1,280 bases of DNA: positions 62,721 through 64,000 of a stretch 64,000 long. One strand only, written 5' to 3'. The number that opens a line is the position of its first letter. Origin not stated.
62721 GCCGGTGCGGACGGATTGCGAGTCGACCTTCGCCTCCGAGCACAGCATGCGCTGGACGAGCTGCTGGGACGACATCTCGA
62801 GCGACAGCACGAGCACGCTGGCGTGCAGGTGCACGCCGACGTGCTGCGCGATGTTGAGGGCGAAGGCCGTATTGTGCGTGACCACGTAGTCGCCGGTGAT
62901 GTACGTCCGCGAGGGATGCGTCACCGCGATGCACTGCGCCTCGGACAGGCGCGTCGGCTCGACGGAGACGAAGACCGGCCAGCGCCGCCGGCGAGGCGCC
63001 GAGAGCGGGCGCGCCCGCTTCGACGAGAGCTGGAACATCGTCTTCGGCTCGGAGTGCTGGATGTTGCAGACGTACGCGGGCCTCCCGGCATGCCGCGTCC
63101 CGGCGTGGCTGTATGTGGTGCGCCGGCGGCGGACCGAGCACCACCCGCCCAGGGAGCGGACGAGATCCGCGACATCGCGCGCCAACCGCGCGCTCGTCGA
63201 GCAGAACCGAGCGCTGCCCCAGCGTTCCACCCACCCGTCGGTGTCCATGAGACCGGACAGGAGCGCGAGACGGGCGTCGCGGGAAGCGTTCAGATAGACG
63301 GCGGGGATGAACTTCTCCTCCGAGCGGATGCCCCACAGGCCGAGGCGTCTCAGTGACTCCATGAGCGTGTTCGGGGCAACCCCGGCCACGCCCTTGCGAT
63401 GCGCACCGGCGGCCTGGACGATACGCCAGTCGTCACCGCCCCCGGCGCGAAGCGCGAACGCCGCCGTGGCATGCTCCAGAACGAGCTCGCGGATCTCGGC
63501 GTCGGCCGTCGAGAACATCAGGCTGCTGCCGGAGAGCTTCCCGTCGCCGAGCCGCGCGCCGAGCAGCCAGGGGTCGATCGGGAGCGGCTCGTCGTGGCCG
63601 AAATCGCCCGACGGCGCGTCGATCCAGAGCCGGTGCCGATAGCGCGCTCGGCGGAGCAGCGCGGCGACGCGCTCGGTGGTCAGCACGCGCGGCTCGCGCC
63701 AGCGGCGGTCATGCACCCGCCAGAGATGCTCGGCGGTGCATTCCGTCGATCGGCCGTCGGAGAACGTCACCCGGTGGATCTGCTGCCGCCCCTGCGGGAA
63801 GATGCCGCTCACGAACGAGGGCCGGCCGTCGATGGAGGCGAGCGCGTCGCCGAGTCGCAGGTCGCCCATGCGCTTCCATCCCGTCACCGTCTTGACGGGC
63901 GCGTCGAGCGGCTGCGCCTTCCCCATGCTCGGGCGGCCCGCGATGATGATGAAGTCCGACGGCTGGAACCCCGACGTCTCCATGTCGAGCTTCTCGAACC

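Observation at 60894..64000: dnaB carries two inteins, one of them a class-3 (Ala1 / WCT) intein in the P-loop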

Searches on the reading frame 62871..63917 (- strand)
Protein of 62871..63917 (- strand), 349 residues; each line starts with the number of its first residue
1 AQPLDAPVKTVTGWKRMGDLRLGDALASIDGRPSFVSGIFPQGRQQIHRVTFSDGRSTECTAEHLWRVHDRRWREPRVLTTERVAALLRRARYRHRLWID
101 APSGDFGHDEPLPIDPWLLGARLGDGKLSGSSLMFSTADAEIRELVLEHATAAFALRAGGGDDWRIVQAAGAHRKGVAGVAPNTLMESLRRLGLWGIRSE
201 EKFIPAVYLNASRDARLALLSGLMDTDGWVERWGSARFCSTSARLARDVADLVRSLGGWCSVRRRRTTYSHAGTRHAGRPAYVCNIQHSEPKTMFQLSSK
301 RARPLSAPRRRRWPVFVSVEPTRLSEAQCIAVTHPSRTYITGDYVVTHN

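Call 8: search_solved_structures(query=window:62871-63917:-, max_evalue=1, show_alignments=3)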
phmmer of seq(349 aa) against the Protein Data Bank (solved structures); distinct sequences matched with E-value up to 1: 11.
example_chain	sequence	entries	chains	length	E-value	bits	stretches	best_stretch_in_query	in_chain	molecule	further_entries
6rix_A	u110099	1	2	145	2.4e-07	33.3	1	4-68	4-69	Replicative DNA helicase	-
6bs8_A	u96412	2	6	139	2.6e-07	33.1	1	3-68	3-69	Replicative DNA helicase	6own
6riy_A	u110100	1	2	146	4.5e-07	32.4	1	4-68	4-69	Replicative DNA helicase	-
6riz_A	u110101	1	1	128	1.2e-06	30.9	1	4-68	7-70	gp41-1 intein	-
6qaz_A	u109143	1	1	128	2.6e-05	26.6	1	4-67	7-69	cyanophage-like gp41-1 intein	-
1dfa_A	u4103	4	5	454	0.0006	22.1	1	116-279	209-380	PI-SCEI ENDONUCLEASE | ENDONUCLEASE PI-SCEI | PI-SCEI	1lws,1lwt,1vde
1um2_A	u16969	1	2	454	0.00061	22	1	116-279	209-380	ENDONUCLEASE PI-SCEI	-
1ef0_A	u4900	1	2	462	0.00075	21.8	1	116-278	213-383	PI-SCEI ENDONUCLEASE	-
1jva_A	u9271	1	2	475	0.0008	21.7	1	116-278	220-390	VMA1-DERIVED HOMING ENDONUCLEASE X10SSS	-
9cop_A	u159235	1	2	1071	0.0036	19.5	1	116-278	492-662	V-type proton ATPase catalytic subunit A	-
4yme_A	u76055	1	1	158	0.83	11.7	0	125-189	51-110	sensory box/GGDEF family protein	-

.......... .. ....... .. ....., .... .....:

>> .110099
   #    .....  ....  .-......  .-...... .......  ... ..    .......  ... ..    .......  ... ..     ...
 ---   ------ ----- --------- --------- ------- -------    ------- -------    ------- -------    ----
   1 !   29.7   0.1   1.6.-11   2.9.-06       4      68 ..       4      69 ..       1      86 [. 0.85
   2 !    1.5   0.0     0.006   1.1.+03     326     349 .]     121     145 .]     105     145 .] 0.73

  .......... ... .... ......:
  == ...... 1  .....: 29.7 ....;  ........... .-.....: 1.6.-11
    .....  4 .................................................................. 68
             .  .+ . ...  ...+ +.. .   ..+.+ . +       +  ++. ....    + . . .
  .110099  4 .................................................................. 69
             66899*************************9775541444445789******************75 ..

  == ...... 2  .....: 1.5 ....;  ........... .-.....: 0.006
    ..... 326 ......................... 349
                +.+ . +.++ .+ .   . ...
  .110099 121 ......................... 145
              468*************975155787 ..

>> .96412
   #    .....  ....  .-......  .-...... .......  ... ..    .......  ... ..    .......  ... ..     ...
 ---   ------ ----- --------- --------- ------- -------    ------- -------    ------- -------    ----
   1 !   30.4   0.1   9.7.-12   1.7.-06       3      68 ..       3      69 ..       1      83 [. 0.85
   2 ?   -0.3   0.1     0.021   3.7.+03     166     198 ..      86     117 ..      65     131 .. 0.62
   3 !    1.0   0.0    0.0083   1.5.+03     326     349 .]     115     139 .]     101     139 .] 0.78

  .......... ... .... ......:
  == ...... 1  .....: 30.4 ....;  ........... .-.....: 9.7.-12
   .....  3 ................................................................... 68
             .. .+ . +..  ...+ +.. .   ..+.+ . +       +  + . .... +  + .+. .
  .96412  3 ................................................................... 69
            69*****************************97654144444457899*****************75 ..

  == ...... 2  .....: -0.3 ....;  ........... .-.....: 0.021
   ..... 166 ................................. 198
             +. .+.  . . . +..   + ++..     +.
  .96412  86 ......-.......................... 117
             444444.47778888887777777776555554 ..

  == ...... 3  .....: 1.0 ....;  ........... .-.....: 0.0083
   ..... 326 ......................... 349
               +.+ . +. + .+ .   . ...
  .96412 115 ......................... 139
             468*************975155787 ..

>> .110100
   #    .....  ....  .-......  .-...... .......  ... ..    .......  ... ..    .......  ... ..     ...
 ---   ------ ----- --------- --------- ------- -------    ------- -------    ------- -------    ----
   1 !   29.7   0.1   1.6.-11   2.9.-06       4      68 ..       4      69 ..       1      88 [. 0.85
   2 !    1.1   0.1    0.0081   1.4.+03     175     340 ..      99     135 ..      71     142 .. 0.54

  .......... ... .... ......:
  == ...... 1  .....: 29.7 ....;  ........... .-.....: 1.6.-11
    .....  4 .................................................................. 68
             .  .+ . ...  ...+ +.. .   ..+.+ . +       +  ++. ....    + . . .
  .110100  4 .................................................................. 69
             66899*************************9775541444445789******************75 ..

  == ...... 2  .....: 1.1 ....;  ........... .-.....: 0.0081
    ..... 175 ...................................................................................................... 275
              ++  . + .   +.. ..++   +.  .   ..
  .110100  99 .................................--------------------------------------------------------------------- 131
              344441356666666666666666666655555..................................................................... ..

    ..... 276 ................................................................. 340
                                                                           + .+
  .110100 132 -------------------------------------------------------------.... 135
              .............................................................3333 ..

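Call 14: find_homologous_proteins(query=window:62871-63917:-)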
Query seq(349 aa) (349 aa): 200 proteins with E <= 0.001 among 8000 candidates; the best 120 are listed.
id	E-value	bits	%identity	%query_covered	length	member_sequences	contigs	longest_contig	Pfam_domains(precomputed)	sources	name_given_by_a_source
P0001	3.1e-161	554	72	100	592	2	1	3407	PF03796.22,PF14528.12,PF13481.13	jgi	jgi:replicative DNA helicase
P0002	1.6e-159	549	71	100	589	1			PF03796.22,PF00772.27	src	-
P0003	5.1e-146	504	69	95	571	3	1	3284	PF03796.22,PF14528.12,PF13481.13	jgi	jgi:replicative DNA helicase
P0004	7.6e-143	494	62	100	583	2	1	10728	PF03796.22,PF14528.12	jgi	jgi:replicative DNA helicase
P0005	2.0e-136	473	67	92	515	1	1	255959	PF03796.22,PF14528.12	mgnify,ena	mgnify:CR=1 FL=1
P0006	6.5e-135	468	74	81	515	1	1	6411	PF03796.22,PF00772.27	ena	-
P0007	2.3e-131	456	62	100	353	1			PF03796.22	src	-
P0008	1.0e-128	447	71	84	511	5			PF03796.22,PF14528.12,PF00772.27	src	-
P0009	2.2e-128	446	56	100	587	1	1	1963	PF03796.22,PF14528.12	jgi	jgi:replicative DNA helicase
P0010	3.2e-128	446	56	100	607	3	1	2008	PF03796.22,PF14528.12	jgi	jgi:replicative DNA helicase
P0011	2.3e-125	436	58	98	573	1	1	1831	PF03796.22,PF14528.12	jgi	-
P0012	3.8e-124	432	56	95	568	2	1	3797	PF03796.22,PF14528.12,PF13481.13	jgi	jgi:replicative DNA helicase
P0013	4.7e-124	432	56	100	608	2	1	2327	PF05204.20,PF03796.22,PF14528.12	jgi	jgi:replicative DNA helicase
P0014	2.9e-122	426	72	75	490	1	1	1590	PF03796.22,PF14528.12,PF13481.13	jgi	-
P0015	1.3e-121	424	67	81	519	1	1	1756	PF03796.22,PF14528.12,PF13481.13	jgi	jgi:replicative DNA helicase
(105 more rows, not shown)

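Call 17: search_dna_similar(query=window:62871-63917:-, collection=phages, mode=protein, max_rows=30)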
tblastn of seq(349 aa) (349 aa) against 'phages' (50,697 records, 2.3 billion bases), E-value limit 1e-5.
Records with a match: 823; places in all: 890; records where one place covers at least 80% of the query: 583.
Best place of each record, by identity: <60% 823.
By first word of the organism name: Mycobacterium 300; Salmonella 182; Vibrio 67; Stx2a-converting 49; Escherichia 27; Klebsiella 24; Pseudomonas 23; Aeromonas 21; Gordonia 15; Enterococcus 14; and 43 more.
By host as written in the record: Mycobacterium smegmatis mc2 155 230; - 116; Salmonella enterica 43; Mycobacterium smegmatis mc#155 34; Salmonella enterica subsp. enterica serovar Enteritidis 28; Salmonella enterica subsp. enterica serovar Typhimurium 27; Klebsiella pneumoniae 18; Salmonella sp. 16; and 154 more.
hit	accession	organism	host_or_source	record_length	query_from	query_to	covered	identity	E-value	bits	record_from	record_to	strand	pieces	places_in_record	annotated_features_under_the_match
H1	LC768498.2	Klebsiella phage phiKp_30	Klebsiella pneumoniae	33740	1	349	100%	38.9%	1e-57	207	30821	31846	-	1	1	hypothetical protein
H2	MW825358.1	Xanthomonas phage vB_XciM_LucasX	Xanthomonas citri 306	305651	1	349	100%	38.5%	7e-65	228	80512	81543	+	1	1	replicative DNA helicase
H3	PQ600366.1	Escherichia phage phiXuzhou21-Stx2a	Escherichia sp.; serotype: O157:H7; ...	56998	1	349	100%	38.1%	3e-55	200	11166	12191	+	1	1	DNA primase/helicase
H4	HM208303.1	Escherichia phage vB_EcoP_24B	Escherichia coli O157:H7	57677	1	349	100%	38.1%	3e-55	200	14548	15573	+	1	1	P: P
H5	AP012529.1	Stx2-converting phage Stx2a_F403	Escherichia coli O157:H7 strain F403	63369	1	349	100%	38.1%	3e-55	200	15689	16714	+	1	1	replication protein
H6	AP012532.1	Stx2-converting phage Stx2a_F451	Escherichia coli O157:H7 strain F451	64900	1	349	100%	38.1%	3e-55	200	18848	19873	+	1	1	replication protein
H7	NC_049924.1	Stx2-converting phage Stx2a_F451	Escherichia coli O157:H7 strain F451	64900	1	349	100%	38.1%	3e-55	200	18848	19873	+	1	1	toprim domain-containing protein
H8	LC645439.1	Stx2a-converting phage Stx2_16002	-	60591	1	349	100%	38.1%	3e-55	200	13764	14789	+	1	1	none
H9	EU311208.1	Escherichia phage Min27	Escherichia coli O157:H7 str. Min27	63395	1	349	100%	38.1%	4e-55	199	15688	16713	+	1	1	P: putative replication protein P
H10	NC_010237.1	Escherichia phage Min27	Escherichia coli O157:H7 str. Min27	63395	1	349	100%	38.1%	4e-55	199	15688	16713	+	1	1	P: putative replication protein P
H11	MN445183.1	Salmonella phage vB_SalM_SA002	Salmonella enterica subsp. enterica ...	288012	1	349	100%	37.8%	1e-59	212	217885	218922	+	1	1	putative RAD2/SF2 helicase 2 | putative RAD2/SF2 helicase 1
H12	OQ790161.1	Xanthomonas phage RTH11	Xanthomonas sp.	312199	1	349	100%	37.5%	5e-62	219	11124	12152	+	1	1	putative DNA helicase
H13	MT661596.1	Proteus phage 10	Proteus mirabilis 3b10_21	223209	2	349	100%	37.4%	8e-66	230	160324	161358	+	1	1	helicase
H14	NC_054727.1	Mycobacterium phage Phrappuccino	Mycobacterium smegmatis mc#155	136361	1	349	100%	36.9%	4e-43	165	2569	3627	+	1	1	2: DarB-like antirestriction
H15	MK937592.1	Mycobacterium phage Phrappuccino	Mycobacterium smegmatis mc#155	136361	1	349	100%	36.9%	4e-43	165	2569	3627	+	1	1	2: terminase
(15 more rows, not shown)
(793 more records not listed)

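Call 29: search_protein_families(library=ncbifam, proteins=[window:62871-63917:-], max_evalue=1)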
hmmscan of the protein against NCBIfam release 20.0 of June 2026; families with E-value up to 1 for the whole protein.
window:62871-63917:- (349 aa): 6 families
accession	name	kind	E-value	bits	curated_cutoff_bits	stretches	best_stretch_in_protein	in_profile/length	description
NF005852.0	PRK07773.1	equivalog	1.2e-13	50.3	780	1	36-264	442-666/886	replicative DNA helicase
NF045703.1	rSAM_Tes_intein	exception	1.2e-05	23.3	1700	1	199-265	446-515/1040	tetraether lipid synthase Tes, intein-containing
NF007072.0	PRK09519.1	equivalog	0.00011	20.7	1024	1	105-266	352-516/790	intein-containing recombinase RecA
NF006207.0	PRK08332.1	equivalog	0.0017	15.6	2400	1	197-258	1078-1139/1684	vitamin B12-dependent ribonucleotide reductase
NF038098.1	GyrA_w_intein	exception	0.025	12.4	1850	1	117-258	241-382/1232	intein-containing DNA gyrase subunit A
NF011491.0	PRK14898.1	equivalog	0.21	9.5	783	1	180-256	304-378/860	DNA-directed RNA polymerase subunit A''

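Call 30: search_protein_families(library=pfam, proteins=[window:62871-63917:-], max_evalue=1)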
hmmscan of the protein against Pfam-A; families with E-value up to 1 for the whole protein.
window:62871-63917:- (349 aa): 3 families
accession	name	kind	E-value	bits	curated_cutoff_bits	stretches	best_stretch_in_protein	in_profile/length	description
PF14528.11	LAGLIDADG_3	-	7.3e-05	23.4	22.5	1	215-265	2-55/82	LAGLIDADG-like domain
PF05204.19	Hom_end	-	0.0057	17.2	21.1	1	214-291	12-89/110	Homing endonuclease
PF21927.1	McpB_HAMP_2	-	0.098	13.2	27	1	226-253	19-47/49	Methyl-accepting chemotaxis protein McpB, second HAMP domain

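Call 55: predict_structure(alignment_id=A1)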
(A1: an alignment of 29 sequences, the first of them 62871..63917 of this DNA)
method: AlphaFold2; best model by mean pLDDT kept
length: 349 residues; sequences in the alignment: 29
mean_pLDDT: 93.5   pTM: 0.91
mean pLDDT of the five models: 93.5, 93.0, 92.9, 92.2, 91.7
residues with pLDDT >= 90: 303; 70-90: 36; 50-70: 10; < 50: 0
segments of 3 or more residues with pLDDT < 50: none
pLDDT, mean of each block of 10 residues (from residue 1): 96 95 96 96 98 97 97 97 98 96 94 97 88 91 95 89 90 62 89 95 97 97 95 90 97 96 95 94 95 94 87 95 98 96 93
secondary structure, 60 per line:
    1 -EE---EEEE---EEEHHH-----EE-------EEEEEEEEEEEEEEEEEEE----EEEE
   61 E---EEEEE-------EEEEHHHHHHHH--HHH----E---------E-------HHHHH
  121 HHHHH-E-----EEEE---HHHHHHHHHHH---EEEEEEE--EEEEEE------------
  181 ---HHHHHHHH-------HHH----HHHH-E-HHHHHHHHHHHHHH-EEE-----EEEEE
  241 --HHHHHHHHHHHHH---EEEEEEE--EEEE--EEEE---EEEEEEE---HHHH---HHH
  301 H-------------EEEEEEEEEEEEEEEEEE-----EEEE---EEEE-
elements in order: E7-10 E14-16 E34-52 E57-61 E65-69 E77-80 H81-88 H116-125 E133-136 H140-150 E154-160 E163-168 H184-191 H206-209 H213-226 E228-230 E236-240 H243-255 E259-265 E268-271 E274-277 E281-287 H291-294 H298-301 E315-332 E338-341 E345-348

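Call 57: fold_search(model_id=the predicted structure, library=pdb)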
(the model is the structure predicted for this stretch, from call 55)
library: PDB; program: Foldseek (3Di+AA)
matches with E <= 10: 443; with E <= 0.001: 27
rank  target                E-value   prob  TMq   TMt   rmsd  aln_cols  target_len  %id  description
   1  1ef0_A                5.2e-16  1.00  0.69  0.58   8.4       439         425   16  CRYSTAL STRUCTURE OF PI-SCEI MINIPRECURSOR (released 2000-06-07)
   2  1dfa                  6.4e-15  1.00  0.73  0.63   5.6       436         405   17  CRYSTAL STRUCTURE OF PI-SCEI IN C2 SPACE GROUP (released 1999-12-08)
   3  1lwt_A                1.1e-14  1.00  0.74  0.59   8.1       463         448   17  Crystal structure of the intein homing endonuclease PI-SceI bound to its substrate DNA (Ca2+ free) (released 2002-09-27)
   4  7qsu                  1.4e-14  1.00  0.60  0.58   6.7       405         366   12  Crystal structure of homing endonuclease-associated TliVMA intein (C1A, d333-339) (released 2022-03-30)
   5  1vde_A                3.2e-14  1.00  0.70  0.58   8.3       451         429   16  PI-SCEI, A HOMING ENDONUCLEASE WITH PROTEIN SPLICING ACTIVITY (released 1998-04-08)
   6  1vde_B                6.0e-14  1.00  0.72  0.60   7.8       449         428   16  PI-SCEI, A HOMING ENDONUCLEASE WITH PROTEIN SPLICING ACTIVITY (released 1998-04-08)
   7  1um2_B                6.3e-14  1.00  0.70  0.59   7.9       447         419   16  Crystal Structure of the Vma1-Derived Endonuclease with the Ligated Extein Segment (released 2004-09-22)
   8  1lws_A                1.7e-13  1.00  0.67  0.56   8.8       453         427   16  Crystal structure of the intein homing endonuclease PI-SceI bound to its recognition sequence (released 2002-09-27)
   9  1um2_A                2.2e-13  1.00  0.68  0.58   8.4       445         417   16  Crystal Structure of the Vma1-Derived Endonuclease with the Ligated Extein Segment (released 2004-09-22)
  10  1jva_B                3.0e-13  1.00  0.69  0.57   8.8       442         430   16  CRYSTAL STRUCTURE OF THE VMA1-DERIVED ENDONUCLEASE BEARING THE N AND C EXTEIN PROPEPTIDES (released 2002-08-29)
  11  1jva_A                9.2e-12  1.00  0.69  0.58   8.4       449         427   16  CRYSTAL STRUCTURE OF THE VMA1-DERIVED ENDONUCLEASE BEARING THE N AND C EXTEIN PROPEPTIDES (released 2002-08-29)
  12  1ef0_B                1.1e-11  1.00  0.65  0.58   8.8       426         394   15  CRYSTAL STRUCTURE OF PI-SCEI MINIPRECURSOR (released 2000-06-07)
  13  7qss                  1.2e-11  1.00  0.60  0.51   7.6       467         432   12  Crystal structure of homing endonuclease-associated TliVMA intein (C1A) (released 2022-03-30)
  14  7qst                  4.2e-10  1.00  0.52  0.51  10.9       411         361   13  Crystal structure of homing endonuclease-associated PhoVMA intein (C1A) (released 2022-03-30)
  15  1dq3                  6.0e-10  1.00  0.63  0.51   6.3       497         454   11  CRYSTAL STRUCTURE OF AN ARCHAEAL INTEIN-ENCODED HOMING ENDONUCLEASE PI-PFUI (released 2000-07-05)
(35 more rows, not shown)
